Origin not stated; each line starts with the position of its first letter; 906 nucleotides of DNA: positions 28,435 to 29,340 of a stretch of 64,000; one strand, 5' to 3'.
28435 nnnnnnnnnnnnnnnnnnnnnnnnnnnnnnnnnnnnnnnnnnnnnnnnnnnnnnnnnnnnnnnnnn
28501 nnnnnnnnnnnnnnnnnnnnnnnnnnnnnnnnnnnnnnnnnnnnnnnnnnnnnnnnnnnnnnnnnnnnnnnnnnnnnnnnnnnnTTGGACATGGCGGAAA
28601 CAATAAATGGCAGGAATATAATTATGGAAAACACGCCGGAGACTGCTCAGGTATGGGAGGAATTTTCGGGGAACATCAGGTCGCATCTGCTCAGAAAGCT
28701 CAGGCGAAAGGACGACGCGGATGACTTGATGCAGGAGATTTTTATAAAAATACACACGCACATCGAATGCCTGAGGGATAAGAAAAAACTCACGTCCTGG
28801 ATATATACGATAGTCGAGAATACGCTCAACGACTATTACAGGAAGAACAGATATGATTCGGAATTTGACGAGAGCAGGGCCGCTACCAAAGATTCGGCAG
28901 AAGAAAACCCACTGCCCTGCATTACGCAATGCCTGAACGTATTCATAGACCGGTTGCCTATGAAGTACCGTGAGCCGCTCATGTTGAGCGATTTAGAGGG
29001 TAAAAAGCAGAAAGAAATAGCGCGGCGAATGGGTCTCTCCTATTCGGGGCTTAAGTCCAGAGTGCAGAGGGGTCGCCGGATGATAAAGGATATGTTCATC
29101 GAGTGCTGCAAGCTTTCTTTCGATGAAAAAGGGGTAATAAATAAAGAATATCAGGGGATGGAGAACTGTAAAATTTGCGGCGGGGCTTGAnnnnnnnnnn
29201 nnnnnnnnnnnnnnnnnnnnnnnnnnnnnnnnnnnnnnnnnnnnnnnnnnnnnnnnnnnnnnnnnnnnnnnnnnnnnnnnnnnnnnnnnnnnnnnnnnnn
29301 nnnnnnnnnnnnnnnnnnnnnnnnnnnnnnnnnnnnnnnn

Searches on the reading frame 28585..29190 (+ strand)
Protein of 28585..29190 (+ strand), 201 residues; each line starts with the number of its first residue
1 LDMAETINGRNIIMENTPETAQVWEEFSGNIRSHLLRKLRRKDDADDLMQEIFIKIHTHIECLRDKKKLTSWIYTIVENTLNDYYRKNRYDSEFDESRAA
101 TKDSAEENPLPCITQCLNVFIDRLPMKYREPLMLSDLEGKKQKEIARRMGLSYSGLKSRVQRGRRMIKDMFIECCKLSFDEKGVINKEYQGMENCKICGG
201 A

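Call 4: search_protein_families(library=pfam, proteins=[window:28585-29190:+], max_evalue=1)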
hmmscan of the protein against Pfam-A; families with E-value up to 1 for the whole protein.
window:28585-29190:+ (201 aa): 7 families
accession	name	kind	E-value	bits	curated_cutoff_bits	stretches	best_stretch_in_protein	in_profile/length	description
PF04542.20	Sigma70_r2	-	1.2e-14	54.3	24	1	26-89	4-69/71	Sigma-70 region 2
PF08281.18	Sigma70_r4_2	-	1e-13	51.1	25.7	1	116-166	3-53/54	Sigma-70, region 4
PF04545.22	Sigma70_r4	-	9.3e-05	22.3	24.1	1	121-167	2-48/50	Sigma-70, region 4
PF02001.22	DUF134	-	0.013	16.5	27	1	129-174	40-85/98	Protein of unknown function DUF134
PF23339.1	PTHB1_CtH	-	0.065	13.8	27.9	1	21-78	22-75/77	PTHB1 C-terminal helix bundle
PF13412.12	HTH_24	-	0.073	13.1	21.9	1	142-162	20-40/48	Winged helix-turn-helix DNA-binding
PF00196.25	GerE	-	0.11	12.6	23.5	0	137-153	15-31/57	Bacterial regulatory proteins, luxR family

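Call 5: search_protein_families(library=ncbifam, proteins=[window:28585-29190:+], max_evalue=1)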
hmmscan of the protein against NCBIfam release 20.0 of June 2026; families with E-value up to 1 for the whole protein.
window:28585-29190:+ (201 aa): 89 families (the best 25 are shown)
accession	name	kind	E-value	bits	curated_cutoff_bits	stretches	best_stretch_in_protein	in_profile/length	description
NF007215.0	PRK09637.1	equivalog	2.1e-57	194.1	212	1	20-198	3-181/181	RNA polymerase sigma factor SigZ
TIGR02959.1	SigZ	equivalog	5.1e-54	182.6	168.65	1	24-185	1-162/170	RNA polymerase sigma factor SigZ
TIGR02950.1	SigM_subfam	subfamily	1.9e-23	83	147.95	1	23-170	5-157/159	RNA polymerase sigma factor, SigM family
TIGR02937.1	sigma70-ECF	superfamily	6.3e-22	78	42.9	1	21-169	4-163/165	sigma-70 family RNA polymerase sigma factor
TIGR02985.1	Sig70_bacteroi1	subfamily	1.6e-19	70.7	126.4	1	30-168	13-159/162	RNA polymerase sigma-70 factor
NF058625.1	sigma_PG0214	equivalog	4e-19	68.9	130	1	34-173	20-163/170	GFO_1088 family ECF-type sigma factor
NF009171.0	PRK12518.1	equivalog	1.2e-18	67.6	208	1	22-171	31-184/191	RNA polymerase sigma factor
NF007223.0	PRK09641.1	equivalog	4.8e-18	65.7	209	1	21-170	21-183/187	RNA polymerase sigma factor SigW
NF009188.0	PRK12536.1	subfamily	7e-17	62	250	1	24-165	36-180/190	RNA polymerase sigma factor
NF009191.0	PRK12539.1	subfamily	1.1e-16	60.9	171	1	25-170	28-178/185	sigma-70 family RNA polymerase sigma factor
NF009193.0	PRK12541.1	equivalog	1.5e-16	61.1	171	1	22-169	9-158/161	RNA polymerase sigma factor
TIGR02947.1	SigH_actino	hypoth_equivalog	3.8e-16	59.3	251.55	1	33-174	26-182/193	RNA polymerase sigma-70 factor, TIGR02947 family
NF007226.0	PRK09644.1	equivalog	4.4e-16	59.4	199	1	31-171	14-157/166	RNA polymerase sigma factor SigM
NF009170.0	PRK12517.1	subfamily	7e-16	58.2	197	1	42-171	47-176/188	RNA polymerase sigma factor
NF008888.0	PRK11922.1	equivalog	1.1e-15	57.9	204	1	39-170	51-195/231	RNA polymerase sigma factor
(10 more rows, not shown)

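Call 10: list_cluster_members(proteins=[window:28339-28437:+, window:28591-29187:+, window:28585-29187:+])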
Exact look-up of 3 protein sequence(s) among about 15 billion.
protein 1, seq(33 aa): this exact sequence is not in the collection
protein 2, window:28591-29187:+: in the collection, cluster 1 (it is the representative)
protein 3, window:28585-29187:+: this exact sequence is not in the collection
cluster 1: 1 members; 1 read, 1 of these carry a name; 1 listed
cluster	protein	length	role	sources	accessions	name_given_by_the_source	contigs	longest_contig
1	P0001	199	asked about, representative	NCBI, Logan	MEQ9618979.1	MAG: RNA polymerase sigma factor SigZ [Deltaproteobacteria bacterium]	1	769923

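Call 11: find_related_loci(query=window:28591-29187:+, collection=genome_contigs, flank=3000)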
Query window:28591-29187:+ (199 aa) in genome_contigs; peptide patterns used: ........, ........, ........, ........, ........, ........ (x = any residue, [..] = any of these).
179 stretches matched a pattern; 77 encode a relative of the query (tblastn E <= 1e-3); 77 distinct loci.
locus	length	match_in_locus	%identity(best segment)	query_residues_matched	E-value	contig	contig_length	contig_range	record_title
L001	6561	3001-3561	61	12-197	4e-75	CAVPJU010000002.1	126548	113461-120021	MAG: uncultured bacterium isolate MFD10007.bin.1.169 genome assembly, contig: contig_26358, whole genome shotgun sequenc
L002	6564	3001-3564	63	12-197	9e-77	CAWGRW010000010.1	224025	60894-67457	MAG: uncultured bacterium isolate MFD06435.bin.1.47 genome assembly, contig: contig_49902, whole genome shotgun sequence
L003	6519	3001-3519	34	15-196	3e-32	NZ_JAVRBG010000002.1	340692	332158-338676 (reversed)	Mesonia ostreae strain T-y2 2, whole genome shotgun sequence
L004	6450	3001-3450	29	21-169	2e-14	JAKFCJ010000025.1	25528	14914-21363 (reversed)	MAG: Bacteroidota bacterium isolate LC018 contig-124_2290, whole genome shotgun sequence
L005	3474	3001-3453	29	21-158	6e-12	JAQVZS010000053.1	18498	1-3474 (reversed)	MAG: Massilibacteroides sp. isolate STF2_179 NODE_7592_length_18498_cov_20.844592_Sandtown_F2, whole genome shotgun sequ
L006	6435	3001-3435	26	20-161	1e-10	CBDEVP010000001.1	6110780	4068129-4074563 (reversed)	MAG: Cyclobacteriaceae bacterium isolate 71ba2da1-5d22-415a-bb46-bbf8e2cda1a7 genome assembly, contig: contig_1, whole g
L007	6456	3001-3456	26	20-158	1e-10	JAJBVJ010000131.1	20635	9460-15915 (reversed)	MAG: Rikenellaceae bacterium isolate U_127140 U_127140=NODE_206_length_20635_cov_8.399854, whole genome shotgun sequence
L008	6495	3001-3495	24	12-171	1e-10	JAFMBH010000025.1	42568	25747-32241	MAG: Bacteroidetes bacterium isolate CPBay_Spr15G08_13 NODE_159_length_42568_cov_12.624915, whole genome shotgun sequenc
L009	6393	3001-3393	28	41-158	2e-10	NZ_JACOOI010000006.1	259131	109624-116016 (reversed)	Parabacteroides segnis strain BX2 BX2_ctg006, whole genome shotgun sequence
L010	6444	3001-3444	27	41-175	3e-10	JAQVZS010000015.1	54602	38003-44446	MAG: Massilibacteroides sp. isolate STF2_179 NODE_1131_length_54602_cov_19.542855_Sandtown_F2, whole genome shotgun sequ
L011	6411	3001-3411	27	43-167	3e-10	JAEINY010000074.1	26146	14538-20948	MAG: Marinilabiliaceae bacterium isolate MAG16 NODE_1345_length_26146_cov_23.054164, whole genome shotgun sequence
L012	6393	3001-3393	28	41-158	4e-10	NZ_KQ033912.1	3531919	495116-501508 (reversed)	Parabacteroides goldsteinii DSM 19448 = WAL 12034 strain DSM 19448 aczIT-supercont1.1, whole genome shotgun sequence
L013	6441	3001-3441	26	42-175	6e-10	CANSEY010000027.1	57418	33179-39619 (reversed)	MAG TPA_asm: uncultured Bacteroides sp. isolate SRR17794261_bin.38_metawrap_v1.3_MAG genome assembly, contig: NODE.702_l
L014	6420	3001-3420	27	41-167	1e-9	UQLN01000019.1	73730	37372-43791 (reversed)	uncultured Parabacteroides sp. isolate UMGS407 genome assembly, contig: NODE_196_length_73730_cov_5.79837, whole genome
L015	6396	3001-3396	28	40-158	1e-9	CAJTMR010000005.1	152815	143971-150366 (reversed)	MAG TPA_asm: uncultured Parabacteroides sp. isolate MGBC100138 genome assembly, contig: MGBC100138.5, whole genome shotg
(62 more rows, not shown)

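Call 12: find_homologous_proteins(query=window:28591-29187:+, max_evalue=1e-20)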
Query window:28591-29187:+ (199 aa): 448 proteins with E <= 1e-20 among 467 candidates; the best 120 are listed.
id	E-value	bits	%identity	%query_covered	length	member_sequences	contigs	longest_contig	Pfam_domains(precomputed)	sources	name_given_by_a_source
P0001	9.3e-131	451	100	100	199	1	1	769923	PF04542.21,PF08281.19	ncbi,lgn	ncbi:MAG: RNA polymerase sigma factor SigZ [Deltaproteobacteria bacterium]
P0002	1.2e-96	340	79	94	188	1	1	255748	PF04545.23,PF04542.21,PF08281.19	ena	-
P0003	3.8e-92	326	77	94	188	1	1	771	PF04545.23,PF04542.21,PF08281.19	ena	-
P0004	3.7e-91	322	76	93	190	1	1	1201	PF04545.23,PF04542.21,PF08281.19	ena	-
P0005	3.8e-91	322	72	95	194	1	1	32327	PF04542.21,PF08281.19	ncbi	-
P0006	1.6e-88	314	74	91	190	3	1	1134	PF04542.21,PF08281.19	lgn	-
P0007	3.5e-81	290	68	95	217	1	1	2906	PF04542.21,PF08281.19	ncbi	-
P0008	1.1e-77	278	66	93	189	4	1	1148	PF04545.23,PF04542.21,PF08281.19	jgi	jgi:RNA polymerase sigma-70 factor (ECF subfamily)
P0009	2.3e-74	268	64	95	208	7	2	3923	PF04542.21,PF08281.19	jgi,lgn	-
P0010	4.9e-74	266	65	93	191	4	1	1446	PF04545.23,PF04542.21,PF08281.19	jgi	jgi:RNA polymerase sigma-70 factor (ECF subfamily)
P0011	3.7e-73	264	61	96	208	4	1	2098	PF04545.23,PF04542.21,PF08281.19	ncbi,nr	ncbi:MAG: RNA polymerase sigma factor SigZ [Candidatus Dadabacteria bacterium]|nr:MAG: RNA polymeras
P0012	7.1e-73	263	64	92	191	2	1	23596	PF04542.21,PF08281.19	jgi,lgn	-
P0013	1.3e-72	262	60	95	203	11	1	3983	PF04545.23,PF04542.21,PF08281.19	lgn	-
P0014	4.0e-72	260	64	93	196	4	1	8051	PF04545.23,PF04542.21,PF08281.19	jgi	jgi:RNA polymerase sigma-70 factor (ECF subfamily)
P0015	4.5e-72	260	62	99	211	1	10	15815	PF04545.23,PF04542.21,PF08281.19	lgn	-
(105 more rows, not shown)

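Call 14: find_encoding_contigs(protein=P0002, flank=4000, max_places=3)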
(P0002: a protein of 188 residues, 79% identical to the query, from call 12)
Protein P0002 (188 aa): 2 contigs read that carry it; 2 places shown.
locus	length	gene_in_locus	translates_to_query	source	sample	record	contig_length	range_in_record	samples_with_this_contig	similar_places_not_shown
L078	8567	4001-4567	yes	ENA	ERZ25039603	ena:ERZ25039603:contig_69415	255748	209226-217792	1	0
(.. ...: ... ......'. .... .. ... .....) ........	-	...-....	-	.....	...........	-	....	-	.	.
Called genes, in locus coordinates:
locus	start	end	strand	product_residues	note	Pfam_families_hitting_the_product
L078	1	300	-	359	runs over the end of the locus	PF00535:Glycos_transf_2, PF13428:TPR_14 (faint), PF14559:TPR_19 (faint), PF07719:TPR_2 (faint), PF00515:TPR_1 (faint)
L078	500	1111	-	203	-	PF13403:Hint_2 (weak)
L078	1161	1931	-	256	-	-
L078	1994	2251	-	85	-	PF05402:PqqD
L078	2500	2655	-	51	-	-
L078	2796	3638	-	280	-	PF01135:PCMT, PF01209:Ubie_methyltran, PF03848:TehB, PF13489:Methyltransf_23, PF13847:Methyltransf_31, PF08241:Methyltransf_11, PF08242:Methyltransf_12, PF13649:Methyltransf_25, +1 more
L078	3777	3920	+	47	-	-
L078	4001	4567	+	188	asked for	PF04542:Sigma70_r2, PF08281:Sigma70_r4_2, PF04545:Sigma70_r4 (weak)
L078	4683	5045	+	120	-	PF11964:SpoIIAA-like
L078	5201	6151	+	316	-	PF01734:Patatin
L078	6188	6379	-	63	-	-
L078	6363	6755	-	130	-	-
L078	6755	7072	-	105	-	-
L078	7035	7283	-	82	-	-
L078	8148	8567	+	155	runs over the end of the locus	PF00665:rve, PF13683:rve_3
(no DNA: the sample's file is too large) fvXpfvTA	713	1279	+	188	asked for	PF04542:Sigma70_r2, PF08281:Sigma70_r4_2, PF04545:Sigma70_r4 (weak)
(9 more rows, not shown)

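Call 15: find_encoding_contigs(protein=P0005, flank=4000, max_places=3)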
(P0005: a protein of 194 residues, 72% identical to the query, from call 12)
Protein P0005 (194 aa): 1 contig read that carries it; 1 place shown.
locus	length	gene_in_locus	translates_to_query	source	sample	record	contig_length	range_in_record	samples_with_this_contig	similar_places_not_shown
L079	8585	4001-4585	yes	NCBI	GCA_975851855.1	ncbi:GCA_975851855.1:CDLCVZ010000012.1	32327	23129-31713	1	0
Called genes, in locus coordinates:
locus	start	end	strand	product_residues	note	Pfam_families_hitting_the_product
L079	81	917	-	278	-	PF01135:PCMT, PF05401:NodS (weak), PF01209:Ubie_methyltran, PF13489:Methyltransf_23, PF13847:Methyltransf_31, PF08241:Methyltransf_11, PF08242:Methyltransf_12, PF13649:Methyltransf_25, +5 more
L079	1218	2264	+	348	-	PF08240:ADH_N, PF16912:Glu_dehyd_C, PF00107:ADH_zinc_N, PF13602:ADH_zinc_N_2 (weak)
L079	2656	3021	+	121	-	-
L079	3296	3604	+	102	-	-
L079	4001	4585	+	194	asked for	PF04542:Sigma70_r2, PF08281:Sigma70_r4_2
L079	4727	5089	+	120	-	PF11964:SpoIIAA-like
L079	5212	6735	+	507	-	PF00501:AMP-binding, PF13193:AMP-binding_C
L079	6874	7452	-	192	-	-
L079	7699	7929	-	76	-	-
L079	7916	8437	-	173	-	-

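Call 46: search_protein_families(library=ncbifam, proteins=[L091:1554-2042:+, L092:1105-1521:+, L099:1841-2233:+, L143:2067-2480:+, L102:277-1038:+, L112:1103-1873:+, L122:723-1532:+, L125:3152-4216:+, L097:3390-3659:+, L109:3301-4095:+], max_evalue=0.00001)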
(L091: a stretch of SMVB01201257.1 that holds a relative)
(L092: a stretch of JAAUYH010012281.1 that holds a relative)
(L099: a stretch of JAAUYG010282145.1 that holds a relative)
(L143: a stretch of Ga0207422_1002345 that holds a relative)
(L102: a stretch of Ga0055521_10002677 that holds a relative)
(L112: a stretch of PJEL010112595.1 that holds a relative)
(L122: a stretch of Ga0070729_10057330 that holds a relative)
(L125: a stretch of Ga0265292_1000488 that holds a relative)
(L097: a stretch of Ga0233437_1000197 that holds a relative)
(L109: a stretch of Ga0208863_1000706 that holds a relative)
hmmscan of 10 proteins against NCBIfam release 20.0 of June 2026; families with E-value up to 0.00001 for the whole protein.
L091:1554-2042:+ (163 aa): 4 families
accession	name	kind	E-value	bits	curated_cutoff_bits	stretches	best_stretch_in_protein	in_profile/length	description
NF041414.1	ArsI_CadI_VOC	equivalog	1.2e-47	161.2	116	1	13-163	1-147/147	ArsI/CadI family heavy metal resistance metalloenzyme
TIGR02295.1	HpaD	equivalog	2.5e-06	26.9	321.4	1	15-137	7-125/298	3,4-dihydroxyphenylacetate 2,3-dioxygenase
TIGR03213.1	23dbph12diox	equivalog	4.7e-06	26.3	366.45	0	71-128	58-116/287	biphenyl-2,3-diol 1,2-dioxygenase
NF000496.2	Fos_GSH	equivalog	5.8e-06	26.4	180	1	14-129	6-116/136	fosfomycin resistance glutathione transferase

L092:1105-1521:+ (139 aa): 1 family
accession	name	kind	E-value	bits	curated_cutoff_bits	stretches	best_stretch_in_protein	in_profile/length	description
NF041414.1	ArsI_CadI_VOC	equivalog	5.3e-59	198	116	1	3-137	1-135/147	ArsI/CadI family heavy metal resistance metalloenzyme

L099:1841-2233:+ (131 aa): 1 family
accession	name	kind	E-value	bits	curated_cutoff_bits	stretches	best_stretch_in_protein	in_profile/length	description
NF041414.1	ArsI_CadI_VOC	equivalog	4.7e-57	191.7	116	1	3-127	1-125/147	ArsI/CadI family heavy metal resistance metalloenzyme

L143:2067-2480:+ (138 aa): 1 family
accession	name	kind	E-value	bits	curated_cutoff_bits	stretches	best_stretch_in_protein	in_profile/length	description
NF041414.1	ArsI_CadI_VOC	equivalog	4.9e-35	120.3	116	1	3-137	1-136/147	ArsI/CadI family heavy metal resistance metalloenzyme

L102:277-1038:+ (254 aa): 38 families (the best 25 are shown)
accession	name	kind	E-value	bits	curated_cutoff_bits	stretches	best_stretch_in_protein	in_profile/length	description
NF008823.0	PRK11873.1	subfamily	7.5e-93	310.9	263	1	7-235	2-235/272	arsenite methyltransferase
NF041537.1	ArsM_AhpD_UU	exception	7.7e-52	176.2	510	1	7-235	8-234/345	arsenite methyltransferase/AhpD domain selenoprotein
NF047649.1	MTase_UXPK_star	exception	4.5e-49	167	460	1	8-242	9-239/283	methyltransferase/UXPK-star double selenoprotein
NF041536.1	ArsM_DUF2284_UU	exception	7.7e-49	166.3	575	1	6-235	7-234/459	arsenite methyltransferase/DUF2284 domain selenoprotein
NF040538.1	methyl_ArsM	equivalog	2.1e-46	158.7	500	2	141-254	165-281/356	arsinothricin biosynthesis methyltransferase ArsM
NF038099.1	AsSugarArsM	exception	3.7e-30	105.2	400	1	15-243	5-233/321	arsenosugar biosynthesis arsenite methyltransferase ArsM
NF040539.1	AST_met_ArsM_2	exception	1.2e-29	104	240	1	79-232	58-214/262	putative arsinothricin biosynthesis methyltransferase ArsM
NF045667.1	MTase_DVU1556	equivalog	5.9e-28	97.8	155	1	72-225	17-162/213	DVU_1556 family methyltransferase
NF001244.0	PRK00216.1-5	equivalog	2.2e-17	63.1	216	1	76-186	47-158/236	bifunctional demethylmenaquinone methyltransferase/2-methoxy-6-polyprenyl-1,4-benzoquinol methylase UbiE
TIGR02072.1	BioC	equivalog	1.1e-15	58.1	184.95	1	79-185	36-136/244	malonyl-ACP O-methyltransferase BioC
NF052510.1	methyltran_MpqE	exception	5.5e-15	55.4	335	1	74-181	43-151/234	methyl-plastoquinone biosynthesis methyltransferase MpqE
TIGR01934.1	MenG_MenH_UbiE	subfamily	1.2e-14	54.2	158.35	1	75-186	37-146/223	ubiquinone/menaquinone biosynthesis methyltransferase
NF001243.0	PRK00216.1-4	equivalog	2.9e-14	53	235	1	75-183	45-153/237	demethylmenaquinone methyltransferase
NF001790.0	PRK00517.3-3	equivalog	4.4e-14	52.5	269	1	76-186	121-228/262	50S ribosomal protein L11 methyltransferase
TIGR02752.1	MenG_heptapren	equivalog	5.5e-14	52.3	419.85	1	75-183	43-151/231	demethylmenaquinone methyltransferase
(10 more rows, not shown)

L112:1103-1873:+ (257 aa): 45 families (the best 25 are shown)
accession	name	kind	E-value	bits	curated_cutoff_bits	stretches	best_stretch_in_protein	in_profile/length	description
NF008823.0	PRK11873.1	subfamily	1.9e-104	348.9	263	1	5-257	3-265/272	arsenite methyltransferase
NF041537.1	ArsM_AhpD_UU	exception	1.1e-53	182.2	510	1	4-227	8-227/345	arsenite methyltransferase/AhpD domain selenoprotein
NF047649.1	MTase_UXPK_star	exception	5.2e-51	173.3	460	1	4-227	8-228/283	methyltransferase/UXPK-star double selenoprotein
NF041536.1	ArsM_DUF2284_UU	exception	3.5e-49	167.4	575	1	4-227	8-227/459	arsenite methyltransferase/DUF2284 domain selenoprotein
NF040538.1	methyl_ArsM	equivalog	1.2e-41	143.1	500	2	141-228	167-256/356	arsinothricin biosynthesis methyltransferase ArsM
NF040539.1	AST_met_ArsM_2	exception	4e-31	108.8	240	1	78-228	58-211/262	putative arsinothricin biosynthesis methyltransferase ArsM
NF038099.1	AsSugarArsM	exception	5.8e-30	104.6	400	1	58-238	40-229/321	arsenosugar biosynthesis arsenite methyltransferase ArsM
NF045667.1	MTase_DVU1556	equivalog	6.4e-26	91.1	155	1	71-226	17-164/213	DVU_1556 family methyltransferase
NF001244.0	PRK00216.1-5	equivalog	2.7e-16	59.6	216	1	75-184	47-157/236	bifunctional demethylmenaquinone methyltransferase/2-methoxy-6-polyprenyl-1,4-benzoquinol methylase UbiE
NF001243.0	PRK00216.1-4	equivalog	5.5e-16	58.6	235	1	73-182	44-153/237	demethylmenaquinone methyltransferase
NF001240.0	PRK00216.1-1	equivalog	8.9e-16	57.7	378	1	71-183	58-171/251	bifunctional demethylmenaquinone methyltransferase/2-methoxy-6-polyprenyl-1,4-benzoquinol methylase UbiE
TIGR01934.1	MenG_MenH_UbiE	subfamily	1.2e-15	57.5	158.35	1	75-187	38-148/223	ubiquinone/menaquinone biosynthesis methyltransferase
NF052510.1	methyltran_MpqE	exception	1.4e-15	57.4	335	1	72-180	42-151/234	methyl-plastoquinone biosynthesis methyltransferase MpqE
NF043040.1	corrin_prot_MT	hypoth_equivalog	4.3e-15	55.7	180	1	74-189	38-156/216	corrinoid protein-associated methyltransferase CpaM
TIGR02752.1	MenG_heptapren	equivalog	5.2e-15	55.6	419.85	1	73-183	42-152/231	demethylmenaquinone methyltransferase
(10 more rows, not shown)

L122:723-1532:+ (270 aa): 46 families (the best 25 are shown)
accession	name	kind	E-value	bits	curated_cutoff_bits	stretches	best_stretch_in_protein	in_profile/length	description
NF008823.0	PRK11873.1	subfamily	3.7e-109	364.4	263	1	3-270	2-268/272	arsenite methyltransferase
NF041537.1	ArsM_AhpD_UU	exception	6.9e-51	173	510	1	49-237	38-227/345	arsenite methyltransferase/AhpD domain selenoprotein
NF047649.1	MTase_UXPK_star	exception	2.6e-49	167.8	460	1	3-234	8-225/283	methyltransferase/UXPK-star double selenoprotein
NF041536.1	ArsM_DUF2284_UU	exception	4.2e-47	160.5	575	1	3-237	8-227/459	arsenite methyltransferase/DUF2284 domain selenoprotein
NF040538.1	methyl_ArsM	equivalog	2.8e-46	158.3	500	2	151-243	167-261/356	arsinothricin biosynthesis methyltransferase ArsM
NF038099.1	AsSugarArsM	exception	7.1e-31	107.6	400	1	68-241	40-222/321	arsenosugar biosynthesis arsenite methyltransferase ArsM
NF040539.1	AST_met_ArsM_2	exception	1.7e-29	103.4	240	1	88-242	58-215/262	putative arsinothricin biosynthesis methyltransferase ArsM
NF045667.1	MTase_DVU1556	equivalog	1.2e-26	93.5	155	1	80-234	16-162/213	DVU_1556 family methyltransferase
NF043040.1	corrin_prot_MT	hypoth_equivalog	1.4e-17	63.9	180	1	83-203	37-160/216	corrinoid protein-associated methyltransferase CpaM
NF001244.0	PRK00216.1-5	equivalog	2.1e-17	63.2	216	1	84-197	46-160/236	bifunctional demethylmenaquinone methyltransferase/2-methoxy-6-polyprenyl-1,4-benzoquinol methylase UbiE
NF052510.1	methyltran_MpqE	exception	3.3e-16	59.4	335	1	82-190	42-151/234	methyl-plastoquinone biosynthesis methyltransferase MpqE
NF001240.0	PRK00216.1-1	equivalog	5.6e-16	58.3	378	1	81-193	58-171/251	bifunctional demethylmenaquinone methyltransferase/2-methoxy-6-polyprenyl-1,4-benzoquinol methylase UbiE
TIGR02072.1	BioC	equivalog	1.2e-15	58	184.95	1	88-196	36-138/244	malonyl-ACP O-methyltransferase BioC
TIGR01934.1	MenG_MenH_UbiE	subfamily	2.5e-15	56.4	158.35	1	85-198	38-149/223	ubiquinone/menaquinone biosynthesis methyltransferase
TIGR02752.1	MenG_heptapren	equivalog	6.5e-15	55.3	419.85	1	84-192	43-151/231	demethylmenaquinone methyltransferase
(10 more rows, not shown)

L125:3152-4216:+ (355 aa): 3 families
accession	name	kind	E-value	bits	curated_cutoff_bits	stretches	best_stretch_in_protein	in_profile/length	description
NF033936.1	CuZnOut_SO0444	equivalog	4.2e-38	131.4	300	1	15-354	5-312/351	SO_0444 family Cu/Zn efflux transporter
NF040736.1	efflux_SaoE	equivalog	1.3e-27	97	325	2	21-160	21-159/352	efflux transporter SaoE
NF037962.1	arsenic_eff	subfamily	1.2e-06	28.1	100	1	15-282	3-226/287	arsenic efflux protein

L097:3390-3659:+ (90 aa): 0 families

L109:3301-4095:+ (265 aa): 44 families (the best 25 are shown)
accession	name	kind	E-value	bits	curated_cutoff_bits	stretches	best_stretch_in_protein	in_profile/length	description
NF008823.0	PRK11873.1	subfamily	1.3e-110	369.2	263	1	5-264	3-268/272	arsenite methyltransferase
NF047649.1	MTase_UXPK_star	exception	3.8e-54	183.6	460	1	6-229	10-226/283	methyltransferase/UXPK-star double selenoprotein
NF041537.1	ArsM_AhpD_UU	exception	1e-50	172.5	510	1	5-232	9-228/345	arsenite methyltransferase/AhpD domain selenoprotein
NF041536.1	ArsM_DUF2284_UU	exception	8.4e-47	159.5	575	1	6-233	10-229/459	arsenite methyltransferase/DUF2284 domain selenoprotein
NF040538.1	methyl_ArsM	equivalog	1.6e-40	139.4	500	2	145-236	167-260/356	arsinothricin biosynthesis methyltransferase ArsM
NF045667.1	MTase_DVU1556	equivalog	3.6e-28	98.5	155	1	74-228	16-162/213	DVU_1556 family methyltransferase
NF038099.1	AsSugarArsM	exception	4.7e-28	98.3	400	1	63-236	41-223/321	arsenosugar biosynthesis arsenite methyltransferase ArsM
NF040539.1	AST_met_ArsM_2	exception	2.5e-27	96.4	240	1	82-232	58-211/262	putative arsinothricin biosynthesis methyltransferase ArsM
TIGR02072.1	BioC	equivalog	1.1e-16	61.4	184.95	1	82-190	36-138/244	malonyl-ACP O-methyltransferase BioC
NF043040.1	corrin_prot_MT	hypoth_equivalog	1.1e-15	57.7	180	1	76-197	36-160/216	corrinoid protein-associated methyltransferase CpaM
NF001244.0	PRK00216.1-5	equivalog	1.2e-15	57.4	216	1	77-192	45-161/236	bifunctional demethylmenaquinone methyltransferase/2-methoxy-6-polyprenyl-1,4-benzoquinol methylase UbiE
TIGR01934.1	MenG_MenH_UbiE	subfamily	1.8e-14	53.6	158.35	1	79-192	38-149/223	ubiquinone/menaquinone biosynthesis methyltransferase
NF052510.1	methyltran_MpqE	exception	4.8e-14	52.3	335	1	76-184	42-151/234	methyl-plastoquinone biosynthesis methyltransferase MpqE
NF001240.0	PRK00216.1-1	equivalog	1.6e-13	50.3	378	1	75-189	58-173/251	bifunctional demethylmenaquinone methyltransferase/2-methoxy-6-polyprenyl-1,4-benzoquinol methylase UbiE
TIGR02752.1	MenG_heptapren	equivalog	1.7e-13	50.7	419.85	1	78-185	43-150/231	demethylmenaquinone methyltransferase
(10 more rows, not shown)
